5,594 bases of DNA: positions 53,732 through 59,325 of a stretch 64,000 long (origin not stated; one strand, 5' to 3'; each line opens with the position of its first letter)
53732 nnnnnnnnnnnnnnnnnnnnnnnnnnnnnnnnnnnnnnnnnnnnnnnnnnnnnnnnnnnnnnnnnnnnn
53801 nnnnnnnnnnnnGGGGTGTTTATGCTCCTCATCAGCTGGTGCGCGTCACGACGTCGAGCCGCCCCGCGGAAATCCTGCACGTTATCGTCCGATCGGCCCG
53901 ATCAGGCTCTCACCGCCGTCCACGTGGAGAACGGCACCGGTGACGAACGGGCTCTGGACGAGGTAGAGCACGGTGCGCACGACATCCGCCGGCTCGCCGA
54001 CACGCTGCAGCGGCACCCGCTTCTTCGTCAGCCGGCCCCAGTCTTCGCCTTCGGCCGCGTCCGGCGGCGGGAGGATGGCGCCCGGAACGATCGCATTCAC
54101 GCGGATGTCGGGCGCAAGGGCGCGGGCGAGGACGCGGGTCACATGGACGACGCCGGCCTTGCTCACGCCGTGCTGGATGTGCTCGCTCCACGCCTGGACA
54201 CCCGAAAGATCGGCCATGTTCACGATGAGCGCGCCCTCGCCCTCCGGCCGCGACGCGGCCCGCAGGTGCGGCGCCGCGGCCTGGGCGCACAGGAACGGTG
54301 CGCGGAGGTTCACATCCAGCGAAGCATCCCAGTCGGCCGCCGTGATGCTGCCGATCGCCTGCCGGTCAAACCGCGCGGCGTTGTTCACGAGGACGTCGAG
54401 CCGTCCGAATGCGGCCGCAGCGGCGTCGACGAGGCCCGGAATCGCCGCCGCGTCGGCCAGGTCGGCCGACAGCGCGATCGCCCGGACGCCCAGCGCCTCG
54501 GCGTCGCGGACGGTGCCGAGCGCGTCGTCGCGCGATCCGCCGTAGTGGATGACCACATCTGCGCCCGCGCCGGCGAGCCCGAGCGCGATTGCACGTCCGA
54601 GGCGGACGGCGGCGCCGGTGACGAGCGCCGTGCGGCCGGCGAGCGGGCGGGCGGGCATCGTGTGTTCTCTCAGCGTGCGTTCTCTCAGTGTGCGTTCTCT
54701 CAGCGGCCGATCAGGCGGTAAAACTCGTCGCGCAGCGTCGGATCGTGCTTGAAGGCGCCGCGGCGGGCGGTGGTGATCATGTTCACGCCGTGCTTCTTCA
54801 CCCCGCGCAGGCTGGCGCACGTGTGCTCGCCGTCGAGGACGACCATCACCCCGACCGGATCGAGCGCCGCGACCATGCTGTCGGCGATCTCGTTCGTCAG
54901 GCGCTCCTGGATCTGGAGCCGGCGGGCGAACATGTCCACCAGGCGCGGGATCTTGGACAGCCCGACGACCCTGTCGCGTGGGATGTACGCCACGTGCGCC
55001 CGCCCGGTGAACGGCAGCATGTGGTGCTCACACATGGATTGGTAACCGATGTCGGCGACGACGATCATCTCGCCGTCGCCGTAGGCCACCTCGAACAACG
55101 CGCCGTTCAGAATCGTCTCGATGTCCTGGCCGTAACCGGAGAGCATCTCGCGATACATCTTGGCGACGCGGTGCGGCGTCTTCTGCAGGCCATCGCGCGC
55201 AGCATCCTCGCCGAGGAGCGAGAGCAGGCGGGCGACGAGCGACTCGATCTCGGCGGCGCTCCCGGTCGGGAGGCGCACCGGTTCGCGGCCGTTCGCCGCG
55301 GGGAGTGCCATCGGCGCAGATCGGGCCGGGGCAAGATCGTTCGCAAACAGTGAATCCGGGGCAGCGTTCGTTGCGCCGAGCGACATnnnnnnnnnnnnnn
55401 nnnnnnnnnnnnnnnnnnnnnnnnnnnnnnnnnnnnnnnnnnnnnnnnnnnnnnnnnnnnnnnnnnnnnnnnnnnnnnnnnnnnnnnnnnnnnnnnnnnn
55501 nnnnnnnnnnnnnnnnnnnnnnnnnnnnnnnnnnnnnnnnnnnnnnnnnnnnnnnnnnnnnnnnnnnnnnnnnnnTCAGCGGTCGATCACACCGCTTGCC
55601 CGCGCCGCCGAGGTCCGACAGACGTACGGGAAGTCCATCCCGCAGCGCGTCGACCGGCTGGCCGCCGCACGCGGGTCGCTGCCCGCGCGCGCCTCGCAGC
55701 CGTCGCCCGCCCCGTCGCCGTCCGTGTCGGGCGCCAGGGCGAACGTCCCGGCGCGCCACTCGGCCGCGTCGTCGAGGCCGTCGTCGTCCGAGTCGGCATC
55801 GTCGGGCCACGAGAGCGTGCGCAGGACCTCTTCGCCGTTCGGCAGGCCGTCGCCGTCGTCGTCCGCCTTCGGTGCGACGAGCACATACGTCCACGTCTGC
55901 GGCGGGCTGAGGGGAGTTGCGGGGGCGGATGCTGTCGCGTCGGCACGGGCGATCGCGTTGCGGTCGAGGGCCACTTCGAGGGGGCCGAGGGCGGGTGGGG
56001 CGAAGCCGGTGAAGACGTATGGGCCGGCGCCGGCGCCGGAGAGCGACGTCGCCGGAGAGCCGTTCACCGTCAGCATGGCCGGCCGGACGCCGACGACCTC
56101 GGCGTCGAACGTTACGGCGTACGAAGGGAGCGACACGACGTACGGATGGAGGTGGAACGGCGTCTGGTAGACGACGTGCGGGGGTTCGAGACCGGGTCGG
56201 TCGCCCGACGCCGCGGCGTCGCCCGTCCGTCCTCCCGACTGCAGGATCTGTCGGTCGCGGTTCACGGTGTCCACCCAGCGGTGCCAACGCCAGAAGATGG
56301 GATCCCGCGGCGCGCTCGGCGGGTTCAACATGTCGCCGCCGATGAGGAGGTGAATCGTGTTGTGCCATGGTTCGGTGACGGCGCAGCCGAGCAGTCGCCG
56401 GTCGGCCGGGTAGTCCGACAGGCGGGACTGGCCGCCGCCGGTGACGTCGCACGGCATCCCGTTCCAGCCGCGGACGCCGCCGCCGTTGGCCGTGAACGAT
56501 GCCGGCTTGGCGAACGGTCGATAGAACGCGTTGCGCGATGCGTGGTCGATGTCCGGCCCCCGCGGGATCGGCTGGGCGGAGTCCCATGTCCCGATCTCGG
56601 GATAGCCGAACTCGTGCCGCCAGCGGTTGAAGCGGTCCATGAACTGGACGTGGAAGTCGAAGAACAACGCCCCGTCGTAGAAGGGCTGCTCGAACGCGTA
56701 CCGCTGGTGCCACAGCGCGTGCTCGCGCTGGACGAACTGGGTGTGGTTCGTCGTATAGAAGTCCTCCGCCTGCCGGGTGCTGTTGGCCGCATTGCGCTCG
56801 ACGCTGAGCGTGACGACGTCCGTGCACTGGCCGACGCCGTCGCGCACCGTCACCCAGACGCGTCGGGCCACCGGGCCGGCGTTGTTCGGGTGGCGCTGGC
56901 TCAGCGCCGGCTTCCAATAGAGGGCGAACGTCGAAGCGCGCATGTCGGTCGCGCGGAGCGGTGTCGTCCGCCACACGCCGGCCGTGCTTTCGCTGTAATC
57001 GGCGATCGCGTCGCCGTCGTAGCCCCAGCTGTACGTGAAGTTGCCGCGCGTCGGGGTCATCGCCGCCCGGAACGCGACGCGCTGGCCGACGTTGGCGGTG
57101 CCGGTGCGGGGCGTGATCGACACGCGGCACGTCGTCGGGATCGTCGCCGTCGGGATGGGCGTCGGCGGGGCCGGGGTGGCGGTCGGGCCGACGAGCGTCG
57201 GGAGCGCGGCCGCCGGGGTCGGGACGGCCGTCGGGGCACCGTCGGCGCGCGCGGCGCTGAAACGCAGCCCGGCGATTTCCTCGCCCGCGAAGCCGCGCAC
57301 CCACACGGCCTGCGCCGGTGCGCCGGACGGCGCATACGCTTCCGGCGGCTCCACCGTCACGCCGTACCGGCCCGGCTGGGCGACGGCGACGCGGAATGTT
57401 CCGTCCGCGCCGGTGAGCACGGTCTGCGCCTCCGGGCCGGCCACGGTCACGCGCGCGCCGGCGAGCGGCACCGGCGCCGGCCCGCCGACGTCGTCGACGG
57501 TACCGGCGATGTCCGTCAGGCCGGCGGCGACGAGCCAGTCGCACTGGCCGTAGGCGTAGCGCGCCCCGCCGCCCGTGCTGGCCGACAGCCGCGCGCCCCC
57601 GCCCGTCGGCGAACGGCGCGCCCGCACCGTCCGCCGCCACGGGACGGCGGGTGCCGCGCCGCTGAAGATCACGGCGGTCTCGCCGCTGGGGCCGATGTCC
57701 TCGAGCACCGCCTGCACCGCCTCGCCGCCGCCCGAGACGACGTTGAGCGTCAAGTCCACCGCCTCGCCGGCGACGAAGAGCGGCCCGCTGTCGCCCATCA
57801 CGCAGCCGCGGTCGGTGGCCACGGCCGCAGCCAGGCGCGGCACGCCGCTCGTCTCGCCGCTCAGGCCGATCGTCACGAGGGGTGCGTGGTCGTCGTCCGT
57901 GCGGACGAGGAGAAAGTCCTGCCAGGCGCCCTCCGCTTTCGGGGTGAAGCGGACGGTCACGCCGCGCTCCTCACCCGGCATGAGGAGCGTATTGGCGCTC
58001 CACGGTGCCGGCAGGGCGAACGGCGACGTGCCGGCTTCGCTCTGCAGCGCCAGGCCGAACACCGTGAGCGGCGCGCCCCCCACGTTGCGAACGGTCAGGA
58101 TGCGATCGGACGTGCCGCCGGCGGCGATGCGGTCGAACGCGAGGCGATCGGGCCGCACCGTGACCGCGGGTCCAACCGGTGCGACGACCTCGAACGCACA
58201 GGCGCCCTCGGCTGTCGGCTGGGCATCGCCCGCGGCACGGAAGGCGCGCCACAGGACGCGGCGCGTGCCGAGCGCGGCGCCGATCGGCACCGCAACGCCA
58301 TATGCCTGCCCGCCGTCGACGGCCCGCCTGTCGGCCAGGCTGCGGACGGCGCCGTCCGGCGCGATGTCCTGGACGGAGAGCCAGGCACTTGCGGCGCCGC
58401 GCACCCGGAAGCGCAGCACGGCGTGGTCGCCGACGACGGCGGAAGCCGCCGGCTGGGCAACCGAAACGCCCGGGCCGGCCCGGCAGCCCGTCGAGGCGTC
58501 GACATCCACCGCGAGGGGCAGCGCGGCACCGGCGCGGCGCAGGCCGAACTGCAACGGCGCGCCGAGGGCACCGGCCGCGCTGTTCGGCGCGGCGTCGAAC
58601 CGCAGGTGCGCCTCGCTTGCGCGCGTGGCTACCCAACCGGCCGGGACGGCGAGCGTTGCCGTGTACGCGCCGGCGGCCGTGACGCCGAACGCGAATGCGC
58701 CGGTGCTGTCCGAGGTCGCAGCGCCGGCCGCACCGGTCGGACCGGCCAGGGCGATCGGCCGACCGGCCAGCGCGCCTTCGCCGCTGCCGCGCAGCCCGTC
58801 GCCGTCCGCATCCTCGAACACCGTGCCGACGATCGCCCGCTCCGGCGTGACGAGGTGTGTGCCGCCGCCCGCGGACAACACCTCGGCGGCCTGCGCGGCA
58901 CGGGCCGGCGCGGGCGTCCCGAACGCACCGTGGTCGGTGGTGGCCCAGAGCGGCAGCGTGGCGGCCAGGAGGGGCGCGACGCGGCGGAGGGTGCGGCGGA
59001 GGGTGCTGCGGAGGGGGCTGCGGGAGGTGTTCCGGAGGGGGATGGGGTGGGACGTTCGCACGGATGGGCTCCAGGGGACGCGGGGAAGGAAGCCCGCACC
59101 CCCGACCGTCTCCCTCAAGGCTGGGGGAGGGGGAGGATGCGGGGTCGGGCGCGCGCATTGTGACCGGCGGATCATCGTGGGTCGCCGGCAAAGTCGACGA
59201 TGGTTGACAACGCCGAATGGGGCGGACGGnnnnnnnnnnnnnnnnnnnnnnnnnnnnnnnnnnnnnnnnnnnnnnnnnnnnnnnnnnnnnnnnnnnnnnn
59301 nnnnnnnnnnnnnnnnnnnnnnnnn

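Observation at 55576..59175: About 1200-aa secreted protein combining tyrosinase-type dicopper motifs with Cna-B-like and TSP3-like Ca-binding repeats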

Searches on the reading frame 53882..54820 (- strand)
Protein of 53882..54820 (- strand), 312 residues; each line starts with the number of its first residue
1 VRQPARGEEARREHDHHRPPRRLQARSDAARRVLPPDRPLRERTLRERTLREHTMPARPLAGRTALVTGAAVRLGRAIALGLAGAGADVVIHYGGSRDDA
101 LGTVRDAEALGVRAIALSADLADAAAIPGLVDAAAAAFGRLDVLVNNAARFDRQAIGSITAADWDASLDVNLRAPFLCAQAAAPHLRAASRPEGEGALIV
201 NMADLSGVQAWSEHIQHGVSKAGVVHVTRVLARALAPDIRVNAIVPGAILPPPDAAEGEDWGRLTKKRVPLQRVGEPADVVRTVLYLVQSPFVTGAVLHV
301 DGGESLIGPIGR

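Call 15: search_protein_families(library=pfam, proteins=[window:53882-54820:-], max_evalue=0.001)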
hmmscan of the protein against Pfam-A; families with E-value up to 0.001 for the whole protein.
window:53882-54820:- (312 aa): 4 families
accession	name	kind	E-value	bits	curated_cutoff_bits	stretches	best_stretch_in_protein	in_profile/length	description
PF13561.12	adh_short_C2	-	1.1e-46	159.8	27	1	69-303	1-234/236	Enoyl-(Acyl carrier protein) reductase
PF00106.31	adh_short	-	2.9e-38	131.8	26.6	1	64-251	2-184/195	short chain dehydrogenase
PF08659.16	KR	-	6.8e-09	36.3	22.6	1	64-170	2-111/180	KR domain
PF23441.1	SDR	-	0.00022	21.2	27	1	170-305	121-256/258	SDR-like rossmann domain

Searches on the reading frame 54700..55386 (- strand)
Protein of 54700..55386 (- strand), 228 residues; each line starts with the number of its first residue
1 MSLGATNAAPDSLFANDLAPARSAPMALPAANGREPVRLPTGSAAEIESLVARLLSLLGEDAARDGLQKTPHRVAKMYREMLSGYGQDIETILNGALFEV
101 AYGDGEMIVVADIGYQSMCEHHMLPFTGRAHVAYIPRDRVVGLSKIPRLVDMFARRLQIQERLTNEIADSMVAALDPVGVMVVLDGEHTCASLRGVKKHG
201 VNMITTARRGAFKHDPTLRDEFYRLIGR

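Call 15: search_protein_families(library=pfam, proteins=[window:54700-55386:-], max_evalue=0.001)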
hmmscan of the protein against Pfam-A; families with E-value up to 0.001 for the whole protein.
window:54700-55386:- (228 aa): 2 families
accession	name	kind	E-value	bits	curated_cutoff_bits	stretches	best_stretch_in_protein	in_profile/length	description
PF01227.27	GTP_cyclohydroI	-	4.2e-69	232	27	1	47-226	1-178/179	GTP cyclohydrolase I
PF14489.11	QueF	-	1.2e-05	25.9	27.3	1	129-182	5-58/81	QueF-like protein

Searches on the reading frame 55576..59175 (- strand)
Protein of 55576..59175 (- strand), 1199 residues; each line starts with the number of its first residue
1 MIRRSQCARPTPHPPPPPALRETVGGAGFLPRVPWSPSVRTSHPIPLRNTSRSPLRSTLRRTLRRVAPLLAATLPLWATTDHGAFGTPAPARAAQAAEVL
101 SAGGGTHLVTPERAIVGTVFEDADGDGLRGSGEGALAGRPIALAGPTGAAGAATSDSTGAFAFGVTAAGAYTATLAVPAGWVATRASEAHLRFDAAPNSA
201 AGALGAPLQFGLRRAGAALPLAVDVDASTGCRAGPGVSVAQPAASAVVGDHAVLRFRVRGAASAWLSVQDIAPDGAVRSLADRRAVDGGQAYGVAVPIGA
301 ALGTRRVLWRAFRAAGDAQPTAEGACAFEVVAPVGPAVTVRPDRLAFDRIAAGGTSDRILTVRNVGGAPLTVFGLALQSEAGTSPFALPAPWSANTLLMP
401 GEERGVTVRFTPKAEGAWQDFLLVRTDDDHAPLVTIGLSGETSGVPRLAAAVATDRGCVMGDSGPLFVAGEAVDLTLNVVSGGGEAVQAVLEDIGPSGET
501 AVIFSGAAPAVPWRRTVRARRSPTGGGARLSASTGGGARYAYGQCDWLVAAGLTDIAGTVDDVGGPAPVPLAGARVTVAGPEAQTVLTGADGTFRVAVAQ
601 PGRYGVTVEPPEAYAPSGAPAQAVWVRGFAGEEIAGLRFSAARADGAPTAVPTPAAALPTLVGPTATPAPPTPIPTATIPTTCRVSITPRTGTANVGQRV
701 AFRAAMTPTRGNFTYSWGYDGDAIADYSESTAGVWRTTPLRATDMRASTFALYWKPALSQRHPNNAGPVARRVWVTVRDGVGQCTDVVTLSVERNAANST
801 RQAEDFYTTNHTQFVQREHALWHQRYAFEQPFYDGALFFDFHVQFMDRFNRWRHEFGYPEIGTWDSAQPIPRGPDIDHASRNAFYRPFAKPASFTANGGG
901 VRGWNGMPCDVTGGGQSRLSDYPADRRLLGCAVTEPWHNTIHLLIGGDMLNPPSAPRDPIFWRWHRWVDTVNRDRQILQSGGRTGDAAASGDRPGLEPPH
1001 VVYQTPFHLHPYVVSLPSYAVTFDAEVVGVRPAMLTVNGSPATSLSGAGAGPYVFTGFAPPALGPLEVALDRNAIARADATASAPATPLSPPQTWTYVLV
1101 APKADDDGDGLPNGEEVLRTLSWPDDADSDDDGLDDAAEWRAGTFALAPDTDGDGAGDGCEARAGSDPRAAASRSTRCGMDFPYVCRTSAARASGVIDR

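Call 3: search_protein_families(library=pfam, proteins=[window:55576-59175:-], max_evalue=1)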
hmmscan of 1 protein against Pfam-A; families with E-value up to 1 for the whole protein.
window:55576-59175:- (1199 aa): 13 families
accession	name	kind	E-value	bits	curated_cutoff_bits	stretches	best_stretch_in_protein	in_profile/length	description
PF17210.9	SdrD_B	-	1.3e-10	41.9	29.7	1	118-189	6-78/112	SdrD B-like domain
PF13620.12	CarboxypepD_reg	-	1.2e-08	35.7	32.3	2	556-611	2-57/82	Carboxypeptidase regulatory-like domain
PF00264.25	Tyrosinase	-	2.9e-08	34.8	22.6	1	937-971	173-207/214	Common central domain of tyrosinase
PF22544.2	HYDIN_VesB_CFA65-like_Ig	-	1.9e-06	28.5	25.5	1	336-440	1-99/100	HYDIN/CFA65/VesB-like, Ig-like domain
PF15780.11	ASH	-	3.2e-05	24.5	27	1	343-429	12-93/98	Abnormal spindle-like microcephaly-assoc'd, ASPM-SPD-2-Hydin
PF18884.5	TSP3_bac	-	0.00025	21.3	25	2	1150-1168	1-19/22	Bacterial TSP3 repeat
PF22073.2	Cep192_D4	-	0.0051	17.4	35.5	1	340-440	6-109/112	Cep192 domain 4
PF13715.12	CarbopepD_reg_2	-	0.025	15.1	32.2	1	570-608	13-50/88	CarboxypepD_reg-like domain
PF10670.15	DUF4198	-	0.083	13.4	34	1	570-608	159-205/209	Domain of unknown function (DUF4198)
PF22067.2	Cep192_D3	-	0.1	13.1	27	1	394-426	51-83/99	Cep192 domain 3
PF18368.7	Ig_GlcNase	-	0.16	12.5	26.3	1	356-415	33-91/105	Exo-beta-D-glucosaminidase Ig-fold domain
PF22066.2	Cep192_D8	-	0.18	12.5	33.5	1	407-441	67-99/101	Cep192 domain 8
PF17766.7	fn3_6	-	0.19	12.4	26.4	0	326-350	35-59/99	Fibronectin type-III domain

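Call 4: search_protein_families(library=ncbifam, proteins=[window:55576-59175:-], max_evalue=1)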
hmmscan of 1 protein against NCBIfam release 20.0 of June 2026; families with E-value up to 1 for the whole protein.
window:55576-59175:- (1199 aa): 5 families
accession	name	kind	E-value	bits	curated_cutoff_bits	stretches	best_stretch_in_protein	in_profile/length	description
NF012200.0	choice_anch_D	domain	9.1e-11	42.2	45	1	330-426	9-103/108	choice-of-anchor D domain-containing protein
NF047834.1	TyrosinaseMelC2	equivalog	0.00018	20.9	450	1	937-976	189-227/272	tyrosinase MelC2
NF047639.1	throspo3_MtsD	equivalog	0.00034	18.9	800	1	1104-1170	459-529/651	cell-cell cohesion protein MtsD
NF033765.2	gliding_CglD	equivalog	0.00095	17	400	1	1104-1166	176-245/1124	adventurous gliding motility lipoprotein CglD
NF012181.0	MSCRAMM_SdrD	exception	0.03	11.7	2500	1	110-186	790-867/1379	MSCRAMM family adhesin SdrD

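Call 5: search_solved_structures(query=window:55576-59175:-, max_evalue=1, show_alignments=3)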
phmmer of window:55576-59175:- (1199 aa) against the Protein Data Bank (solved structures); distinct sequences matched with E-value up to 1: 20.
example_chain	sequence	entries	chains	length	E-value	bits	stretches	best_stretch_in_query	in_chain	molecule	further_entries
3irp_X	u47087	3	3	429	0.0016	19.7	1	117-188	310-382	Uro-adherence factor A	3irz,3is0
3is1_X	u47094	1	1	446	0.0017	19.7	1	117-188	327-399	Uro-adherence factor A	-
4j6t_A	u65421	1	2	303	0.016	16.4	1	929-978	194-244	Tyrosinase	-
4p6r_A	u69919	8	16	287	0.028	15.6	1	935-978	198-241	Tyrosinase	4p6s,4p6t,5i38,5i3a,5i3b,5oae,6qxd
6ei4_A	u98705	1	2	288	0.028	15.6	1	935-978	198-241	Tyrosinase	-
4hd7_A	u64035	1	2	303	0.03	15.5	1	935-978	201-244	Tyrosinase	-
9h2o_A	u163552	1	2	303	0.03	15.5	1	935-978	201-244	Tyrosinase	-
3nm8_A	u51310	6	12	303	0.03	15.5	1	935-978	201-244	Tyrosinase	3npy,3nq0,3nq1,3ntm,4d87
8hpi_A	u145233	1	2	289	0.032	15.4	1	935-974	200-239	Tyrosinase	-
3nq5_A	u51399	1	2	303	0.043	15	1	935-978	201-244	Tyrosinase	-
9pgz_A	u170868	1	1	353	0.051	14.8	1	935-978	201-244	Tyrosinase,Tyrosine-protein kinase Fyn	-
4hd4_A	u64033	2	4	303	0.056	14.6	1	935-978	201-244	Tyrosinase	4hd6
9h1t_A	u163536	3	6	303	0.079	14.1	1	935-978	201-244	Tyrosinase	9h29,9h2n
3hhs_B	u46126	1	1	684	0.093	13.9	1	937-971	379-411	Phenoloxidase subunit 1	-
4j6v_A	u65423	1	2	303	0.14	13.3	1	935-978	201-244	Tyrosinase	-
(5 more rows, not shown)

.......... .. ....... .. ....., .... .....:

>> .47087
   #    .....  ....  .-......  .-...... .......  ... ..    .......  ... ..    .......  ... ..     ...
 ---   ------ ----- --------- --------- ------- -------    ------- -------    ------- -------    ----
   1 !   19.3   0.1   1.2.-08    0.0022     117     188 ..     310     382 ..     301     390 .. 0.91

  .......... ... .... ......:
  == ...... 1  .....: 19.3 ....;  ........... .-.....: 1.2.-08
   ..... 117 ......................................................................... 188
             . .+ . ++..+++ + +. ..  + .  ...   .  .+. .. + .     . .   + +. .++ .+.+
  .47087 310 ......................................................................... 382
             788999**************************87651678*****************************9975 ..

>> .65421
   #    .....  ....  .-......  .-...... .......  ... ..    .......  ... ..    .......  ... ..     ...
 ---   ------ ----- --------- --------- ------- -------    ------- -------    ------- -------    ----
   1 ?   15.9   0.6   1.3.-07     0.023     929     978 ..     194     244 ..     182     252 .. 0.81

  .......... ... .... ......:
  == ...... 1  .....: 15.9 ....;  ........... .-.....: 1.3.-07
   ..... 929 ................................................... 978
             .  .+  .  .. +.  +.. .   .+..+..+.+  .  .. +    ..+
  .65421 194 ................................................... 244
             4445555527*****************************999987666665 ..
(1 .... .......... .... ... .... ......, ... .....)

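Call 9: find_encoding_contigs(protein=window:55576-59175:-, flank=10000)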
Protein window:55576-59175:- (1199 aa): no gene with exactly this product is on record in the collection.
